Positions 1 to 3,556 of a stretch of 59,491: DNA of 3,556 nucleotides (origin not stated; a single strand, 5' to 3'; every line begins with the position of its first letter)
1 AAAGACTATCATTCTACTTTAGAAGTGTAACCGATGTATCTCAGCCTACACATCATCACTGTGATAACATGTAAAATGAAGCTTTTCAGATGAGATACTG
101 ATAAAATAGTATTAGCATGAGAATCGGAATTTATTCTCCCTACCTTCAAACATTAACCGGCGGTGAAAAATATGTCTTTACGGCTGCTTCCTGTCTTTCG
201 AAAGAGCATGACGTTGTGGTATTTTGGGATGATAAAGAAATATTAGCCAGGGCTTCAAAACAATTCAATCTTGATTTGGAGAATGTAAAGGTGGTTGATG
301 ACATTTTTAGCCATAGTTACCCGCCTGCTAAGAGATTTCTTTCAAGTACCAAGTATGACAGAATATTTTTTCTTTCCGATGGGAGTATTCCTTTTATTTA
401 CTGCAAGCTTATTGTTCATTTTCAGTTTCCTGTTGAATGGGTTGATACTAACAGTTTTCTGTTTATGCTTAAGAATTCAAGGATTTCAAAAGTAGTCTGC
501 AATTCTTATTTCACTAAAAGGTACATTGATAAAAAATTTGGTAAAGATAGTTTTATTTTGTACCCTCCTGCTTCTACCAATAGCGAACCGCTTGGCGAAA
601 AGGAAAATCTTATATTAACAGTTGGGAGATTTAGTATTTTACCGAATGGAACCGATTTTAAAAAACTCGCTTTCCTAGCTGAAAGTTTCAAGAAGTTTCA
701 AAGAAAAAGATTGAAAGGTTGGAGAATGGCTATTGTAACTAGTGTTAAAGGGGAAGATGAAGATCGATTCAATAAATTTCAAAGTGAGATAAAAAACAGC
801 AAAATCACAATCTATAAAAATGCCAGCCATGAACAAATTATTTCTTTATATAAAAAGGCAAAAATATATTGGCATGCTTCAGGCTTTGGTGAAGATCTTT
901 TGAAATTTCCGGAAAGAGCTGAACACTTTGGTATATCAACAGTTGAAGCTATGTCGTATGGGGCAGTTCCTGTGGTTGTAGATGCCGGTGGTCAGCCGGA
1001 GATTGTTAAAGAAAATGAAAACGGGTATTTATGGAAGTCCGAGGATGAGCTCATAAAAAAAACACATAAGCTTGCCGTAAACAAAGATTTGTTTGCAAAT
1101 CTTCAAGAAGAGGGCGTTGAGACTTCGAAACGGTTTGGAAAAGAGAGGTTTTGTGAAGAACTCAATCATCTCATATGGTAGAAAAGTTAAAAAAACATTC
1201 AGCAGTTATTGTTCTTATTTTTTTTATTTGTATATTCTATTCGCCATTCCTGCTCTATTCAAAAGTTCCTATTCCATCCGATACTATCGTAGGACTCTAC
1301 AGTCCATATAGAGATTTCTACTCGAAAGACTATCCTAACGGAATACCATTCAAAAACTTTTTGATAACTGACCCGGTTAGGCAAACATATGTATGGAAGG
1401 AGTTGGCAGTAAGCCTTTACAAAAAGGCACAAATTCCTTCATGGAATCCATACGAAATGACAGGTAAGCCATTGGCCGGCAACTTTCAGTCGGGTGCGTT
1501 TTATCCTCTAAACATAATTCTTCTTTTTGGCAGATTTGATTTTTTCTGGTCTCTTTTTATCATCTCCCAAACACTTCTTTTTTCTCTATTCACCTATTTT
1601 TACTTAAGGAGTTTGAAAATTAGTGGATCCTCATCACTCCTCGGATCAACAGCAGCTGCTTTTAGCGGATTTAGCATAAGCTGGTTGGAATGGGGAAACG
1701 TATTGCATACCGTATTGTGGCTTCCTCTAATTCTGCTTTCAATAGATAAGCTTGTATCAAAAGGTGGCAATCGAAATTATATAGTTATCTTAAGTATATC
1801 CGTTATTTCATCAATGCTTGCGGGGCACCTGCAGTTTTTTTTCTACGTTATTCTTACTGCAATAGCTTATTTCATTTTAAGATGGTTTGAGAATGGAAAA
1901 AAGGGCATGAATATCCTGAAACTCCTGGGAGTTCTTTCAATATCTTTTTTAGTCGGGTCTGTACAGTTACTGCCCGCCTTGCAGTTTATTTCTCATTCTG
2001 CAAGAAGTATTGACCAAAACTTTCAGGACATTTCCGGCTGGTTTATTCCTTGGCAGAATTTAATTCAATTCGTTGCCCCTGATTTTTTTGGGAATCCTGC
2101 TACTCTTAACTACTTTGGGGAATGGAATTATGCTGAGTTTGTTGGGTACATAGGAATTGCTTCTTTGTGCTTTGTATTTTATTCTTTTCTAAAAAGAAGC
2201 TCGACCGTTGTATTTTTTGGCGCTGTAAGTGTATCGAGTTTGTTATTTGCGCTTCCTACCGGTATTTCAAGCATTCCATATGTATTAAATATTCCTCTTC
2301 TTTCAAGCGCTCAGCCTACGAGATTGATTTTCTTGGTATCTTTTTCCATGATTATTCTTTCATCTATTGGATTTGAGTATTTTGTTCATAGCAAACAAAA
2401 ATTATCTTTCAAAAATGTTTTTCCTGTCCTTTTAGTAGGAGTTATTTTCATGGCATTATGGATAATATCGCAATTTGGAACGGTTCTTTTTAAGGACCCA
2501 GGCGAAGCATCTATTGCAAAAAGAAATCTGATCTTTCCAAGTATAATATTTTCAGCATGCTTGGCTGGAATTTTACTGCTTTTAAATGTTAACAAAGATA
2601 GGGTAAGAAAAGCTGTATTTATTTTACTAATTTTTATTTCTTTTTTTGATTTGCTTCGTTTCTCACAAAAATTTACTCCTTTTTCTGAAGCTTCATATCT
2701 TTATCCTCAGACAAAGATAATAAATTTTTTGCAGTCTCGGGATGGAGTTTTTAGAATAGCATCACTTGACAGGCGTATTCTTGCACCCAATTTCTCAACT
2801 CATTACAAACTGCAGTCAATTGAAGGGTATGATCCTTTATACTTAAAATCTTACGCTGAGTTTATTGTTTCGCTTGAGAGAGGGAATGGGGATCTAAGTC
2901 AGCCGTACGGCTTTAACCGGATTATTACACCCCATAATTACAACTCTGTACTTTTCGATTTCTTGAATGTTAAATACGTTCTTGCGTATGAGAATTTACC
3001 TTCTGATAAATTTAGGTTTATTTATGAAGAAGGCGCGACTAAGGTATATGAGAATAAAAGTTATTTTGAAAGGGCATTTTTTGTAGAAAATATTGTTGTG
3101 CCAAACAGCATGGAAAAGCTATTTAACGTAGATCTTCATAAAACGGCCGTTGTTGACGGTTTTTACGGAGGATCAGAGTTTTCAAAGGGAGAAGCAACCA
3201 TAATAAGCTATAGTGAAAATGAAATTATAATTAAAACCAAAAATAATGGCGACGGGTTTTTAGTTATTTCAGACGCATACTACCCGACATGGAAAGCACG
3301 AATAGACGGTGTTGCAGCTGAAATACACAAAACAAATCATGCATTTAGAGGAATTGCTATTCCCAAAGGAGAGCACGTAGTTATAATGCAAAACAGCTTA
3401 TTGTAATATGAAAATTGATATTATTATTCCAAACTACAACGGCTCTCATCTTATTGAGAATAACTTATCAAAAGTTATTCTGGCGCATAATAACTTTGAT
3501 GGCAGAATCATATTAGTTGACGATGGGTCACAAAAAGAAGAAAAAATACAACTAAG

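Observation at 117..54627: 45-gene, ~54.5-kb co-directional envelope-glycan super-locus dominated by GT-C-type membrane glycosyltransferases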

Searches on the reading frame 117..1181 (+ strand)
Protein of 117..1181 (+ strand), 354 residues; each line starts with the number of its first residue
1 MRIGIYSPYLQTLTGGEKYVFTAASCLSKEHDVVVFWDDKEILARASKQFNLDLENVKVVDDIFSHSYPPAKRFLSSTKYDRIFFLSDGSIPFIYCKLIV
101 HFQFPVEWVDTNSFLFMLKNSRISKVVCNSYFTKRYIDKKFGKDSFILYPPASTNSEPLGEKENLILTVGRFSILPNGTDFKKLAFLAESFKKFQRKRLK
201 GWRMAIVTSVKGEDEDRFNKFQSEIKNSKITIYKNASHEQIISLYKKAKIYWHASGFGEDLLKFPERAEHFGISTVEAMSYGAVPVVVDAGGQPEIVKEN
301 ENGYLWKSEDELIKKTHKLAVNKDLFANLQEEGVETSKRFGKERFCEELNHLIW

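Call 4: search_protein_families(library=pfam, proteins=[window:117-1181:+], max_evalue=0.01)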
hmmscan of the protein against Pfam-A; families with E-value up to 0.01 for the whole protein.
window:117-1181:+ (354 aa): 4 families
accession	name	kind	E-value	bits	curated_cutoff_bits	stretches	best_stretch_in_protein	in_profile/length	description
PF00534.26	Glycos_transf_1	-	8.9e-22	77.9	26.4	1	156-332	8-168/172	Glycosyl transferases group 1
PF13692.12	Glyco_trans_1_4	-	3.5e-13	50.5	27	1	164-319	2-139/142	Glycosyl transferases group 1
PF15924.11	ALG11_N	-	0.00031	21.3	29.8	1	3-123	4-127/209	ALG11 mannosyltransferase N-terminus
PF13524.12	Glyco_trans_1_2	-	0.0014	19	25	1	197-336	10-128/144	Glycosyl transferase-like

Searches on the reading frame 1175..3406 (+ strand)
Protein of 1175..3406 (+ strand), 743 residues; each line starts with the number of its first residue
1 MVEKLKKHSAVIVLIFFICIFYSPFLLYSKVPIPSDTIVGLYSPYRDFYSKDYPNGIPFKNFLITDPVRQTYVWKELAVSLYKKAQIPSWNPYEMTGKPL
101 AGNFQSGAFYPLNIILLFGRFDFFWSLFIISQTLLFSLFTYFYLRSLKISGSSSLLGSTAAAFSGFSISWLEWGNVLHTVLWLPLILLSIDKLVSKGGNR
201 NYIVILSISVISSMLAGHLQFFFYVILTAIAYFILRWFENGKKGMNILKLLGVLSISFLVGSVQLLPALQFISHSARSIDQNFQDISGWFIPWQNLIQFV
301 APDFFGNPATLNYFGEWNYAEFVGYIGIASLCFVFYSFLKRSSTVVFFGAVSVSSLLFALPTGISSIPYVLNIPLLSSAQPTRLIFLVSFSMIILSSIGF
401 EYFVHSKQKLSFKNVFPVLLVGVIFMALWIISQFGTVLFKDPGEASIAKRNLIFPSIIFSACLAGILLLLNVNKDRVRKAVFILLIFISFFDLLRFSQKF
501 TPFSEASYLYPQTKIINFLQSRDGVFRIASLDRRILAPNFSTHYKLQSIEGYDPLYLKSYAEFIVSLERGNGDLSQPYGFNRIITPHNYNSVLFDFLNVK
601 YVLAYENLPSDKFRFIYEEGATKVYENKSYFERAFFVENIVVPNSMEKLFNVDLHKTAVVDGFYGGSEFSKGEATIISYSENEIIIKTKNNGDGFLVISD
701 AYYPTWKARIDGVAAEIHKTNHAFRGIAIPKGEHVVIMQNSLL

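Call 4: search_protein_families(library=pfam, proteins=[window:1175-3406:+], max_evalue=0.01)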
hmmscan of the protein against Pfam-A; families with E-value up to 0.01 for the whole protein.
window:1175-3406:+ (743 aa): 1 family
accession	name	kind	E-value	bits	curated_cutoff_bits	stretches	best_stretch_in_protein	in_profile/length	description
PF09586.16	YfhO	-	2.7e-29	102.6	28.5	2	111-642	75-599/835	Bacterial membrane protein YfhO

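Call 82: search_protein_families(library=ncbifam, proteins=[window:1175-3406:+], max_evalue=1e-8)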
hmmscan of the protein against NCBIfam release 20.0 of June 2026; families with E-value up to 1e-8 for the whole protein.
window:1175-3406:+ (743 aa): 0 families
